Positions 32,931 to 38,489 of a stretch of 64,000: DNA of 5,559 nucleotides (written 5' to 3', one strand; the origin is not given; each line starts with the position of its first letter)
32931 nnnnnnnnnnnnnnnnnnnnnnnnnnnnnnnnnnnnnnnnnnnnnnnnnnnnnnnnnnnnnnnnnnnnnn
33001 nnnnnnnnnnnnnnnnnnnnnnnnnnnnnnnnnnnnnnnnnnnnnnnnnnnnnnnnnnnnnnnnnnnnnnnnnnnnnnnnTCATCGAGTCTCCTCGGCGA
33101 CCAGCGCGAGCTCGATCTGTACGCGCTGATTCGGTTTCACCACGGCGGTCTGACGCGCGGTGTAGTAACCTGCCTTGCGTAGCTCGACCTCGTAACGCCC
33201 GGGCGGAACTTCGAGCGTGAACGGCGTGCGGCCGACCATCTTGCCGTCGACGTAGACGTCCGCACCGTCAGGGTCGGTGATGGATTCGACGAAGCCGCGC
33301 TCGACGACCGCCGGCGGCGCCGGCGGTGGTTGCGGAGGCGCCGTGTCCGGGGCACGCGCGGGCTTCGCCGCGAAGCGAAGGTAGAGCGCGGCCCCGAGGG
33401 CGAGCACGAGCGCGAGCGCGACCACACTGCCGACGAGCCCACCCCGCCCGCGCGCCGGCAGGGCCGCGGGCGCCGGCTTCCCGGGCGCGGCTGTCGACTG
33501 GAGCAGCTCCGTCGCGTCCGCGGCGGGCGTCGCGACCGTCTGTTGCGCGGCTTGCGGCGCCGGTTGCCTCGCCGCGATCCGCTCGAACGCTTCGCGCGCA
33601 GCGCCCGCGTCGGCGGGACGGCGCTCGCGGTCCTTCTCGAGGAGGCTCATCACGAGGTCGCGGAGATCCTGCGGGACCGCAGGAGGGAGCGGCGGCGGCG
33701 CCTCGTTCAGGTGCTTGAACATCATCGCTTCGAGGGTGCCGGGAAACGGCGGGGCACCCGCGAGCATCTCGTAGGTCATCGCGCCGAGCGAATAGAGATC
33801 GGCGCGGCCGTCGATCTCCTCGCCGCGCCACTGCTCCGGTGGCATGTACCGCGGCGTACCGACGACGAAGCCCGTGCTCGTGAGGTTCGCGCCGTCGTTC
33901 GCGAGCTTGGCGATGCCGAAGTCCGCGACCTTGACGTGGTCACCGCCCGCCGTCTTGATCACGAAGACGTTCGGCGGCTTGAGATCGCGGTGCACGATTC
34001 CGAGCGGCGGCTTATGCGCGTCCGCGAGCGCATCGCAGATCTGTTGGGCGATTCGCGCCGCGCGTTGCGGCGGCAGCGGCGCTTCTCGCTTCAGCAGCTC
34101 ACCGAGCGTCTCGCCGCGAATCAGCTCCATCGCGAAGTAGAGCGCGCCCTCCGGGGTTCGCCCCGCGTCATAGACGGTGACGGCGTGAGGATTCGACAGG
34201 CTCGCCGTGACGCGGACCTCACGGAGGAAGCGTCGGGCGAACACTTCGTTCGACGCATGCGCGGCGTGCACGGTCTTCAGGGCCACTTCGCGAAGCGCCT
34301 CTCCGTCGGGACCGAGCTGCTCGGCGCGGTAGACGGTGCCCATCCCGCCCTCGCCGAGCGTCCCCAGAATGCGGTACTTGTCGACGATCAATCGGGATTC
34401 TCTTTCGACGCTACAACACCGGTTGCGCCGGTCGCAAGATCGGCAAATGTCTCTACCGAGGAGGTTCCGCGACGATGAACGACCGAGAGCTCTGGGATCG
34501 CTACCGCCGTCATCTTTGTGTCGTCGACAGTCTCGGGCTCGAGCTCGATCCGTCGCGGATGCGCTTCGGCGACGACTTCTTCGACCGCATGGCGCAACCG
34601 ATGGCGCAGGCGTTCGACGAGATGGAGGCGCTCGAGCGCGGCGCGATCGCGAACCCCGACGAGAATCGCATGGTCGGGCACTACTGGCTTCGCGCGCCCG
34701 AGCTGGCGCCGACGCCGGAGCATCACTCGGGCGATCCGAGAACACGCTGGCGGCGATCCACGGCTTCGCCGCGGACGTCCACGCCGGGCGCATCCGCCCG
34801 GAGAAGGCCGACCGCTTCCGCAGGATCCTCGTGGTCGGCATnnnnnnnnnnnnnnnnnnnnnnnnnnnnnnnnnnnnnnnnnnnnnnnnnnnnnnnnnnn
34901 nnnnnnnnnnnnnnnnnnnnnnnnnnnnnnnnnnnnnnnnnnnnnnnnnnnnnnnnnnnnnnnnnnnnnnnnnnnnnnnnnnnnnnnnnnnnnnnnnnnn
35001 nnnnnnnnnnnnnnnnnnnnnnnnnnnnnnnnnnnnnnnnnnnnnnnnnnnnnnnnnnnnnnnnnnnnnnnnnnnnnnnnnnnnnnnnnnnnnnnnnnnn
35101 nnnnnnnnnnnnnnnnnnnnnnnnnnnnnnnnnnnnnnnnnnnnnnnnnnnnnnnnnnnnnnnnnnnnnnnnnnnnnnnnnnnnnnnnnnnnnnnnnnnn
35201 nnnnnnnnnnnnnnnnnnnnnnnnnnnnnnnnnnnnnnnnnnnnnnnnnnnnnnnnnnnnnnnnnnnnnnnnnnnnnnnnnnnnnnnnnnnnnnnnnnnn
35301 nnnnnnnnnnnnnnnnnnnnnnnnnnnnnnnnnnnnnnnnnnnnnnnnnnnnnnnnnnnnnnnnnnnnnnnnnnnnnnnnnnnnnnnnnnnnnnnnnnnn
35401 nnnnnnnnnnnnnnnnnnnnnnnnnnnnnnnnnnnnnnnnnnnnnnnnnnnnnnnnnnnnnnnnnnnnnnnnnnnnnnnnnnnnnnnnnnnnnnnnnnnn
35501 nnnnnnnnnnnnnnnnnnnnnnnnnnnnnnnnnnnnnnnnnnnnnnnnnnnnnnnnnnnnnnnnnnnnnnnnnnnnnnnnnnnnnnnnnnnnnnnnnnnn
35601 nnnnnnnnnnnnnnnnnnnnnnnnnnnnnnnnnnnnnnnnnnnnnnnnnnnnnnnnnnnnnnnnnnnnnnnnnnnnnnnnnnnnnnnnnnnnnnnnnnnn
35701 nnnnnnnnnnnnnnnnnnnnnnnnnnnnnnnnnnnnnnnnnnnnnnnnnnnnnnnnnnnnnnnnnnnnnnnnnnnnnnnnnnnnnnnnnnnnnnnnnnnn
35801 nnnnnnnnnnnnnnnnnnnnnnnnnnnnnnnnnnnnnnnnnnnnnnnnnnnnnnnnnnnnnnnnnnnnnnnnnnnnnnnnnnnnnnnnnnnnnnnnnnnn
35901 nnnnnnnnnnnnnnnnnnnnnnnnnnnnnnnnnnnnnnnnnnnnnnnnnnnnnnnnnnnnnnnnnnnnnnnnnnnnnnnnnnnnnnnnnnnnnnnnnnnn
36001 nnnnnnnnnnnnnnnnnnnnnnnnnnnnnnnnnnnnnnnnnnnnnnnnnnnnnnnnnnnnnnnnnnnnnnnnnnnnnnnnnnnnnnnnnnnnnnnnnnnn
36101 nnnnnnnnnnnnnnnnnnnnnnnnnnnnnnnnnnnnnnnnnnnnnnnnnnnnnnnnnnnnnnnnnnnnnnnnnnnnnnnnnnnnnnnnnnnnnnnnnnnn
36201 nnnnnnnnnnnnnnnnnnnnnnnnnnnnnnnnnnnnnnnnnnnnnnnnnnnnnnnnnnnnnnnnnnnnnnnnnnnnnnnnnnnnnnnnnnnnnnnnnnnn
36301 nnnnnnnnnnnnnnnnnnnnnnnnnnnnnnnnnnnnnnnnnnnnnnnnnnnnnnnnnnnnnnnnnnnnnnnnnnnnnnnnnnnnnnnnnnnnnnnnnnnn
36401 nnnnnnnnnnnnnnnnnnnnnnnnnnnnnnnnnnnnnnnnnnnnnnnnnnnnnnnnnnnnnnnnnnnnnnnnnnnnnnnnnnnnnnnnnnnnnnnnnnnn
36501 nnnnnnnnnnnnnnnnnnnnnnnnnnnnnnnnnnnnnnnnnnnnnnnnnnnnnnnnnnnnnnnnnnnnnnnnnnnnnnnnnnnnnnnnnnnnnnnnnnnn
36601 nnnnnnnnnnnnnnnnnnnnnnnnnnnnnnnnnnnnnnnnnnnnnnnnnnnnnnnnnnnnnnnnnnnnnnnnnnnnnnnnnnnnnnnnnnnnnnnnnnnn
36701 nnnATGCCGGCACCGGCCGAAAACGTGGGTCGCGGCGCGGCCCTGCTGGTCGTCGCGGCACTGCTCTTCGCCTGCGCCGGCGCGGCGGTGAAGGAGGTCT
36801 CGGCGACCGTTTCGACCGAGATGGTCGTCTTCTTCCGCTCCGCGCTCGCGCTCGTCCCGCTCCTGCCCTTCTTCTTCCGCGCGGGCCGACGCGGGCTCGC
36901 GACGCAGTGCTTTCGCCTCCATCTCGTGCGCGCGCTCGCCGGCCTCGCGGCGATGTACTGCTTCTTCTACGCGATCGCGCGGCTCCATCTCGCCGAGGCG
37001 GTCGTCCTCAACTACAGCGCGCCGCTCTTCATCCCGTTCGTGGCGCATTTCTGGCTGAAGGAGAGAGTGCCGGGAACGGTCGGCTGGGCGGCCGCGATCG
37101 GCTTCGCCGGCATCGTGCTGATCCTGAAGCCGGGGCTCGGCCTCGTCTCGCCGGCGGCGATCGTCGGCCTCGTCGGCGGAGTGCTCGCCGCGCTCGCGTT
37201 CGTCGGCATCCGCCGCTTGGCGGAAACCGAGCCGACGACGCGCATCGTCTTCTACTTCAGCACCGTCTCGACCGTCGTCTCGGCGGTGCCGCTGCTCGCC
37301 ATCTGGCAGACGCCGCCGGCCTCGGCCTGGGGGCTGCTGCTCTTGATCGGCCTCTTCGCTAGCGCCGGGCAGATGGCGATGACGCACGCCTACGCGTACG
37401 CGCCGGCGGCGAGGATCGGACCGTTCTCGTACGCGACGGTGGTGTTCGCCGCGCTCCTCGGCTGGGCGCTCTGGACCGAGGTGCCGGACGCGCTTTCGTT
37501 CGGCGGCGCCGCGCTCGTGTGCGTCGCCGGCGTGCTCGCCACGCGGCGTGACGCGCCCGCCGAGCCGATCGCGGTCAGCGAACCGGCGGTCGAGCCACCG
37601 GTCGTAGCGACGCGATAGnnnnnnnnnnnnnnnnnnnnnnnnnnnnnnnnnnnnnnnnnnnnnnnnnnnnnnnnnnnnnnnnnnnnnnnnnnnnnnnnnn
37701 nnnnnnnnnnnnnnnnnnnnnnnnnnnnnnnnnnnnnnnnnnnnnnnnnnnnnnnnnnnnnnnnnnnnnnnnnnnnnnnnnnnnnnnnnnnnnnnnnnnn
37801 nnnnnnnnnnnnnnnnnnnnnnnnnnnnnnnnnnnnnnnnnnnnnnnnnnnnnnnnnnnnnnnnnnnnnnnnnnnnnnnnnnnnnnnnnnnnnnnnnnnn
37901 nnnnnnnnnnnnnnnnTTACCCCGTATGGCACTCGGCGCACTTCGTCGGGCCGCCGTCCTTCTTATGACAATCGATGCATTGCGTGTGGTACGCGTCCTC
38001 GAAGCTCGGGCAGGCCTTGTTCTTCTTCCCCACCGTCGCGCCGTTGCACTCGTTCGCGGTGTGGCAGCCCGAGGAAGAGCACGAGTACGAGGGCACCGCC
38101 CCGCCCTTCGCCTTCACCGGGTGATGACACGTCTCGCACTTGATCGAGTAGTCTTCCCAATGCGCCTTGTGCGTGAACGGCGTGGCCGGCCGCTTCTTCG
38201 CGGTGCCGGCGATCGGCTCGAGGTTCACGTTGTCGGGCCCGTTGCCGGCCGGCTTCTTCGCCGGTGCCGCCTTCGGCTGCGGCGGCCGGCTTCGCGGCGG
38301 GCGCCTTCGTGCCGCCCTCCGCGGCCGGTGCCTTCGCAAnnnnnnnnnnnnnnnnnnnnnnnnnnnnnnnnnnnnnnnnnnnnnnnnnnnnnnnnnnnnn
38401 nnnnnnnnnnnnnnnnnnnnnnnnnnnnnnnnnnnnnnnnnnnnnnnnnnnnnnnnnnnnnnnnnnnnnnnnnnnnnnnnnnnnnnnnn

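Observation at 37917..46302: Downstream envelope module: tandem-DUF336 lipoprotein, beta-barrel OMP, 10-haem cytochrome/LVIVD propeller, SH3/tetrahaem-c3 lipoprotein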

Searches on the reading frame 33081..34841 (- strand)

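Call 89: search_protein_families(library=pfam, proteins=[window:33081-34841:-], max_evalue=0.00001)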
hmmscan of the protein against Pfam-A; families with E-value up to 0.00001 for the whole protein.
window:33081-34841:- (586 aa): 3 families
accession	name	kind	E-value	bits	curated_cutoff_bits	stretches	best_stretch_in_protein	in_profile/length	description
PF00069.31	Pkinase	-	2.9e-45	155.1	31.7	1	156-410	1-253/263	Protein kinase domain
PF07714.23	PK_Tyr_Ser-Thr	-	9.8e-32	110.7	23.1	1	160-410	5-250/258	Protein tyrosine and serine/threonine kinase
PF08308.17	PEGA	-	1.6e-15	57.2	20.8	1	522-582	8-69/71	PEGA domain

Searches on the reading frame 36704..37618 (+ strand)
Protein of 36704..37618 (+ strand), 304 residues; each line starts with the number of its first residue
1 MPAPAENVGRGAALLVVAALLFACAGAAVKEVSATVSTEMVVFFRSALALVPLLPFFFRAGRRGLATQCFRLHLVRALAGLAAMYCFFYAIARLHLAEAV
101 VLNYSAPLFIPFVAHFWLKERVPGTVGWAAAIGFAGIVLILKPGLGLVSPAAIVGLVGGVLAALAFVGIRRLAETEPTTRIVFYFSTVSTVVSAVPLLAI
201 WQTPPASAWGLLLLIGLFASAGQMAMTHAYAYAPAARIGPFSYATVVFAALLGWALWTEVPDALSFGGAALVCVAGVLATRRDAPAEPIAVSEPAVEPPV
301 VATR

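Call 89: search_protein_families(library=pfam, proteins=[window:36704-37618:+], max_evalue=0.00001)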
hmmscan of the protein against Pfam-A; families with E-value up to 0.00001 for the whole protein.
window:36704-37618:+ (304 aa): 1 family
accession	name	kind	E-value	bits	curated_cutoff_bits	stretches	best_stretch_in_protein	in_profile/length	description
PF00892.27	EamA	-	3.2e-31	108.8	28.2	2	10-141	2-134/135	EamA-like transporter family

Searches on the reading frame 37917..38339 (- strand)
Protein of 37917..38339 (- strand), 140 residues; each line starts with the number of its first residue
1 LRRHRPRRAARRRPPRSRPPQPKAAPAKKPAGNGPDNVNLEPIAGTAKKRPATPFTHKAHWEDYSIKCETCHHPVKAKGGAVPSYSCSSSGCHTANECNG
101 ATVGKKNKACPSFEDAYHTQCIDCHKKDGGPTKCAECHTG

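Call 3: search_protein_families(library=pfam, proteins=[window:37917-38339:-], max_evalue=0.01)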
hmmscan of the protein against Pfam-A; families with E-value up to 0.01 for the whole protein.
window:37917-38339:- (140 aa): 1 family
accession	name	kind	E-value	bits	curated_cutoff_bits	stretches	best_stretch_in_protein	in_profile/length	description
PF02085.21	Cytochrom_CIII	-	5.3e-10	40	22.9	1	48-138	16-101/101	Class III cytochrome C family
